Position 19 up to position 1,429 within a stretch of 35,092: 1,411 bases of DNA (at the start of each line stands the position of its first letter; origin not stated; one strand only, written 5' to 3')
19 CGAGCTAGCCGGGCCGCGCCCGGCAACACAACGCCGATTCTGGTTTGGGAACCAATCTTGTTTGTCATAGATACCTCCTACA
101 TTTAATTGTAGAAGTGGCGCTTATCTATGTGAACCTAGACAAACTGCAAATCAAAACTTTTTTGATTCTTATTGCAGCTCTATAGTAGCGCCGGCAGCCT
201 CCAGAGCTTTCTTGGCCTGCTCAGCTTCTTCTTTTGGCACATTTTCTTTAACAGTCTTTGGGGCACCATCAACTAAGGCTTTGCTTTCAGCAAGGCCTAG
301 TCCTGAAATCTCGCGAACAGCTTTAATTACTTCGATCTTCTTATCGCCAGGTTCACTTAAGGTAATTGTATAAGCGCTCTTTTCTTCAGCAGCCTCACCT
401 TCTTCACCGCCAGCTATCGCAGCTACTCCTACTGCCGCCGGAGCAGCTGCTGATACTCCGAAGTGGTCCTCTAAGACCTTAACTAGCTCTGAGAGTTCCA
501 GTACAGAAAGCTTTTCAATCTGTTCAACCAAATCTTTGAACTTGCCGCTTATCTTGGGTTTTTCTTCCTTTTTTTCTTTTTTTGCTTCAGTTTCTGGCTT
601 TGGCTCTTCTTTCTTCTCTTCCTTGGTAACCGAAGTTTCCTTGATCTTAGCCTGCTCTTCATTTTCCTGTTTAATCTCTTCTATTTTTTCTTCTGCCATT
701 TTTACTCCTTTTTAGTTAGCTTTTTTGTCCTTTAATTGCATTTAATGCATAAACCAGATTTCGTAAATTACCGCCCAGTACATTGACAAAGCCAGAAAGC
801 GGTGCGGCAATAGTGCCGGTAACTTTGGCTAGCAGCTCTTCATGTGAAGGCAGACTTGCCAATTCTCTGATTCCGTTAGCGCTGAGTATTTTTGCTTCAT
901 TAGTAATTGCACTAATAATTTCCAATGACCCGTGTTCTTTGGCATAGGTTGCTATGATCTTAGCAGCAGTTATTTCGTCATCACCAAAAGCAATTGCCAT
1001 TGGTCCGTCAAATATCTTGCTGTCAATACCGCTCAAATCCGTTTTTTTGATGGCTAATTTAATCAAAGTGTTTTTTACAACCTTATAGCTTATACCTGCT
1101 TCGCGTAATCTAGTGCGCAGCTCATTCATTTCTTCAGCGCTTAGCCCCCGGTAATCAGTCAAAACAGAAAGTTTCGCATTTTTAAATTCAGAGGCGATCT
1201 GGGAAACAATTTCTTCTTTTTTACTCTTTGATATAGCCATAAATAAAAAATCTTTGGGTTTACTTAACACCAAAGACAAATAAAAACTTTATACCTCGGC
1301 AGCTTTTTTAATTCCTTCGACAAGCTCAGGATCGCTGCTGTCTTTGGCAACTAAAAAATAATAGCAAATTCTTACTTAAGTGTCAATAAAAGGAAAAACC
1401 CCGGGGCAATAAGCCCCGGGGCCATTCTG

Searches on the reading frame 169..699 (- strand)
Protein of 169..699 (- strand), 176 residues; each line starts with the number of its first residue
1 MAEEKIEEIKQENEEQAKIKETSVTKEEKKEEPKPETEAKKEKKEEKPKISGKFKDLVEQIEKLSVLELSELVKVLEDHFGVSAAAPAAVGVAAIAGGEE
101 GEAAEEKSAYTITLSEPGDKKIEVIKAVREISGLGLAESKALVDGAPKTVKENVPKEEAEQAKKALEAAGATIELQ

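Call 6: search_protein_families(library=pfam, proteins=[window:169-699:-], max_evalue=0.01)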
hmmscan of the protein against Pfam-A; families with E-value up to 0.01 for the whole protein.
window:169-699:- (176 aa): 2 families
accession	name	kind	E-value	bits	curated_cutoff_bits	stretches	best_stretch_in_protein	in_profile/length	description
PF00542.24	Ribosomal_L12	-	2.8e-27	95.2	25.9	1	111-176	2-67/67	Ribosomal protein L7/L12 C-terminal domain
PF16320.10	Ribosomal_L12_N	-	5.2e-18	64.9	25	1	55-98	3-46/48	Ribosomal protein L7/L12 dimerisation domain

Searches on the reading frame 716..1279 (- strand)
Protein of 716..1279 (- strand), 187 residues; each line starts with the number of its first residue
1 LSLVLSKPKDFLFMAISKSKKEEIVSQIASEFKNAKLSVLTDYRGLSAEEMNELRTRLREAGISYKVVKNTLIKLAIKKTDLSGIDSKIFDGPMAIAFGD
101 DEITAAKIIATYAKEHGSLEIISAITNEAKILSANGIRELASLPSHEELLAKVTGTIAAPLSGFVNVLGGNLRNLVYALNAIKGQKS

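Call 6: search_protein_families(library=pfam, proteins=[window:716-1279:-], max_evalue=0.01)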
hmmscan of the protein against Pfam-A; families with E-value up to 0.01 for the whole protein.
window:716-1279:- (187 aa): 4 families
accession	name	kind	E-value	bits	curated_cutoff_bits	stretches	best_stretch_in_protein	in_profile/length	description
PF00466.25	Ribosomal_L10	-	2.7e-25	88.8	22.8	1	18-114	3-100/100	Ribosomal protein L10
PF04611.18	AalphaY_MDB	-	0.0046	17.6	32.1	1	34-72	32-70/146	Mating type protein A alpha Y mating type dependent binding region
PF18011.7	Catalase_C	-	0.0057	16.7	24.6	1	36-107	4-73/150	C-terminal domain found in long catalases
PF03129.25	HGTP_anticodon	-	0.0061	17.1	21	0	49-89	16-57/94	Anticodon binding domain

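Call 25: find_related_loci(query=A2, collection=metagenome_contigs, flank=10000)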
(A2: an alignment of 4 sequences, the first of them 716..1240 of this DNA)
Query A2 (174 aa) in metagenome_contigs; peptide patterns used: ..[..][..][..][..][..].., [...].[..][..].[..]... (x = any residue, [..] = any of these).
379 stretches matched a pattern; 212 encode a relative of the query (tblastn E <= 1e-3); the best 80 are kept; 80 distinct loci.
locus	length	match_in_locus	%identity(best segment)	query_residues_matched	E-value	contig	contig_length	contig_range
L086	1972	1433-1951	55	1-173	4e-59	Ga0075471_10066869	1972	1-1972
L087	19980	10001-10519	54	1-173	1e-57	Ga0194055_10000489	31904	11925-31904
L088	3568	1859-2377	54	1-173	1e-57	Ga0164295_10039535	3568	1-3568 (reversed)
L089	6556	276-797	52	1-174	2e-57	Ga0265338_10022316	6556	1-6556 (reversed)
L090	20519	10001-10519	54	1-173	2e-56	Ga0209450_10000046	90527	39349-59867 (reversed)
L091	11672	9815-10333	54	1-173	2e-56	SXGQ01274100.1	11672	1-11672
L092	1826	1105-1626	52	1-174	4e-57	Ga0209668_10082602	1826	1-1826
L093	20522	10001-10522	52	1-174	8e-56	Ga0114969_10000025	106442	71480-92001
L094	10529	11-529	54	1-173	1e-55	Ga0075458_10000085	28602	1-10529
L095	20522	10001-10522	51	1-174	3e-55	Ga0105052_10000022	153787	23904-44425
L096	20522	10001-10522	51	1-174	3e-55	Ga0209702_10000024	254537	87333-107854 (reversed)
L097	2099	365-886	53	1-174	1e-55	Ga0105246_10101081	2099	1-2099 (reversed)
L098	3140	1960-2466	54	1-169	5e-55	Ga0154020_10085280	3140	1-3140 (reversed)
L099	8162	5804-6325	51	1-174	2e-54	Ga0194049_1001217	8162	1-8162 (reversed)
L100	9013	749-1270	51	1-174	2e-54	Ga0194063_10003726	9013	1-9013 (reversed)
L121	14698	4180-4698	45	1-173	4e-45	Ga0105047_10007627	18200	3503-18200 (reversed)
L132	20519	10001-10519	47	1-174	3e-42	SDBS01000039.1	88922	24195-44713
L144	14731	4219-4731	43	1-172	3e-38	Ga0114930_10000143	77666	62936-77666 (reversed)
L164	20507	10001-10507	40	1-170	8e-35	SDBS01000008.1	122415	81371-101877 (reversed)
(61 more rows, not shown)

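Call 29: search_protein_families(library=pfam, proteins=[L091:4963-5523:+, L091:5520-6356:+, L091:6379-7386:-, L091:7383-8282:-, L121:2711-3856:+, L132:6831-7370:+, L132:7448-9163:+, L144:3012-3701:+, L164:7669-9189:+], max_evalue=0.001)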
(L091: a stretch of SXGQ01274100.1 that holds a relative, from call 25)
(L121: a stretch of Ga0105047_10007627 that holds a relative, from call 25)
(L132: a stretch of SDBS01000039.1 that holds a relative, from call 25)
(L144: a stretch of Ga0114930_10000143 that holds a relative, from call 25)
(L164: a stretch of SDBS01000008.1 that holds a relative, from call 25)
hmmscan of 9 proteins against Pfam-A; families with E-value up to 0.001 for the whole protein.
L091:4963-5523:+ (186 aa): 1 family
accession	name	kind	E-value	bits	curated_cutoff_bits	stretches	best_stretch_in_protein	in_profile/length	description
PF01467.32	CTP_transf_like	-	7.8e-17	62.2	21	1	42-162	2-128/133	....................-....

L091:5520-6356:+ (278 aa): 2 families
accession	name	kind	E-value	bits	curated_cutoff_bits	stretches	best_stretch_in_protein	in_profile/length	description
PF00383.29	dCMP_cyt_deam_1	-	6.4e-12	45.7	25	1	137-254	3-101/102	Cytidine and deoxycytidylate deaminase zinc-binding region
PF14437.12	MafB19-deam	-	1.1e-06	29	27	1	198-256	42-102/142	MafB19-like deaminase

L091:6379-7386:- (335 aa): 2 families
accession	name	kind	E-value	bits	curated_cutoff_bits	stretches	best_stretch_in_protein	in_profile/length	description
PF00186.24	DHFR_1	-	4.3e-47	160.2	25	1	1-168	1-157/159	Dihydrofolate reductase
PF01230.28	HIT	-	3.3e-05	24.9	21.5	1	244-305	29-92/98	HIT domain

L091:7383-8282:- (299 aa): 1 family
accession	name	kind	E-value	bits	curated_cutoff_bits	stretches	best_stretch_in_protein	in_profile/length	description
PF00303.24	Thymidylat_synt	-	7.9e-66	222.4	24.3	1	14-294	2-262/266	Thymidylate synthase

L121:2711-3856:+ (381 aa): 1 family
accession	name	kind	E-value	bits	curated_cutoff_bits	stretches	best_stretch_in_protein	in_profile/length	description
PF02511.20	Thy1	-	9.6e-13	48.8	24.8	1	25-225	60-190/191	Thymidylate synthase complementing protein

L132:6831-7370:+ (179 aa): 3 families
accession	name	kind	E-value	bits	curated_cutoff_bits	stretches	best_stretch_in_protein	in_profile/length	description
PF22769.1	DCD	-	1.3e-25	90.7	27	1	9-153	8-152/153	dCTP deaminase-like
PF00692.24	dUTPase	-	7.3e-08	32.7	22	1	71-159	21-110/129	dUTPase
PF06559.16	DCD_N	-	9.5e-06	26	21.4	1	35-152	36-161/164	2'-deoxycytidine 5'-triphosphate deaminase (DCD) N-terminal domain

L132:7448-9163:+ (571 aa): 1 family
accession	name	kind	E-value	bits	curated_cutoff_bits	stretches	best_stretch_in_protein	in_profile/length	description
PF02511.20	Thy1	-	1.4e-16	61.3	24.8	1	406-508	85-186/191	Thymidylate synthase complementing protein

L144:3012-3701:+ (229 aa): 1 family
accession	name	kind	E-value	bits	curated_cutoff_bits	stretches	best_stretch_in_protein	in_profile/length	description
PF00303.24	Thymidylat_synt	-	5.5e-10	39.3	24.3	1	111-224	109-225/266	Thymidylate synthase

L164:7669-9189:+ (506 aa): 3 families
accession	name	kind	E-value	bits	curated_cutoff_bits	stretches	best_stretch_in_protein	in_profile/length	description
PF14251.12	PterinBD-DUF4346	-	9.9e-16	58.7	29.6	1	416-492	2-86/86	PterinBD-DUF4346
PF00303.24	Thymidylat_synt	-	8.7e-14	51.7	24.3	1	282-437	105-256/266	Thymidylate synthase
PF04208.19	MtrA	-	3.2e-12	46.9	25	1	26-162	6-148/173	Tetrahydromethanopterin S-methyltransferase, subunit A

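Call 69: search_protein_families(library=pfam, proteins=[L093:6269-7954:+], max_evalue=0.01)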
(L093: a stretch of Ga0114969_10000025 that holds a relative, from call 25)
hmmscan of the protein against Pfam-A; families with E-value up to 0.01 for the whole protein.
L093:6269-7954:+ (561 aa): 1 family
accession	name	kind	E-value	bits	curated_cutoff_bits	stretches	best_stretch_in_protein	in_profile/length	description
PF02511.20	Thy1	-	8.3e-31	107.7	24.8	2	54-273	8-191/191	Thymidylate synthase complementing protein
